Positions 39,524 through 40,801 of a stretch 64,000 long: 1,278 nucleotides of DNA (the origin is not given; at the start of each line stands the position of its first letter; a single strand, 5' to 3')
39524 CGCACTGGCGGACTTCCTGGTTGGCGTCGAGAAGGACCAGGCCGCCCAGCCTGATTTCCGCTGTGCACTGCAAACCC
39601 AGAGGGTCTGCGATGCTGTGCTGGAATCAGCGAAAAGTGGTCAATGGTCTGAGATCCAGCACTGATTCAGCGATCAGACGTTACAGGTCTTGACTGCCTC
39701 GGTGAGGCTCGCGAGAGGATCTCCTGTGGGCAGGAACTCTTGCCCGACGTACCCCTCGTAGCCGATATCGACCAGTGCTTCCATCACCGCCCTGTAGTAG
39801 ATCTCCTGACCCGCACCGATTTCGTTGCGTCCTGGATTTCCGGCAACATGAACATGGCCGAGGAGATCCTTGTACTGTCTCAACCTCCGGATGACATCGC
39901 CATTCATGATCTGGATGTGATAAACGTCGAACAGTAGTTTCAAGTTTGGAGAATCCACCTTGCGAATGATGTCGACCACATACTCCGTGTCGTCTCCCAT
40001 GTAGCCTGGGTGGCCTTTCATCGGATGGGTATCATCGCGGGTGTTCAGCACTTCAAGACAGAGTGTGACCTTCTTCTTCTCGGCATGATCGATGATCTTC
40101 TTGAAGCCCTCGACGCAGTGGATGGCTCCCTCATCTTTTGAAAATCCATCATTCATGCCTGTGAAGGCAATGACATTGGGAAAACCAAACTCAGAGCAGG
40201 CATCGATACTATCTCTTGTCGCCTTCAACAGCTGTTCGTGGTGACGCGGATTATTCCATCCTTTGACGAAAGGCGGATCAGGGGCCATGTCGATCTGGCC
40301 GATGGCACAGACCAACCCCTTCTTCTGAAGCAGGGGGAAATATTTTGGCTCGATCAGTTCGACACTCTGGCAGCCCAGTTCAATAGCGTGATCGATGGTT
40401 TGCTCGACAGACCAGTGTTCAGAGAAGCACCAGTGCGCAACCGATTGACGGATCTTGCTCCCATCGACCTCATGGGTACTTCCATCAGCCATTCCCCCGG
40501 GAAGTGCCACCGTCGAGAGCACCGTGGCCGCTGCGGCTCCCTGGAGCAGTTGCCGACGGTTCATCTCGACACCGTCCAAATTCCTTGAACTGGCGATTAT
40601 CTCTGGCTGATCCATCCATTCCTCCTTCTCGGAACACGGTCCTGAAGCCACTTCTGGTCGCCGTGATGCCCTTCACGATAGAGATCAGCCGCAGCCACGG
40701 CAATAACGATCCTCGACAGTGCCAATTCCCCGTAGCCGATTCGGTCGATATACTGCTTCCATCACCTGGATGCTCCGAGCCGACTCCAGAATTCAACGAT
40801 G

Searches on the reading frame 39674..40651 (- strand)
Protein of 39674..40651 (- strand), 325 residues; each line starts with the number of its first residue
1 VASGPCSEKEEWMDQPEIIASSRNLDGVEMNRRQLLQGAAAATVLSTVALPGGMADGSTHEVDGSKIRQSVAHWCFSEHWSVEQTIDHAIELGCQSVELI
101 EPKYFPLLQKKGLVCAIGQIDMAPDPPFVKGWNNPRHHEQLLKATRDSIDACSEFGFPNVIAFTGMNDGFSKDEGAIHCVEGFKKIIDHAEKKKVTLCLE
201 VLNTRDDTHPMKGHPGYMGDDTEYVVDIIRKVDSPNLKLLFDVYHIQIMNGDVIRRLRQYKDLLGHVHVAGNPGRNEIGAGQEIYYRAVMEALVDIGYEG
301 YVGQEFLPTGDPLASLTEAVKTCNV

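Call 58: search_protein_families(library=pfam, proteins=[window:39674-40651:-], max_evalue=0.00001)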
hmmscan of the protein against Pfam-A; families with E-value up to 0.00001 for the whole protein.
window:39674-40651:- (325 aa): 1 family
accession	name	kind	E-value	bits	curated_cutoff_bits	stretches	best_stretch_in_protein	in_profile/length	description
PF01261.30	AP_endonuc_2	-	1.3e-28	100.8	31.1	1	133-306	58-229/249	Xylose isomerase-like TIM barrel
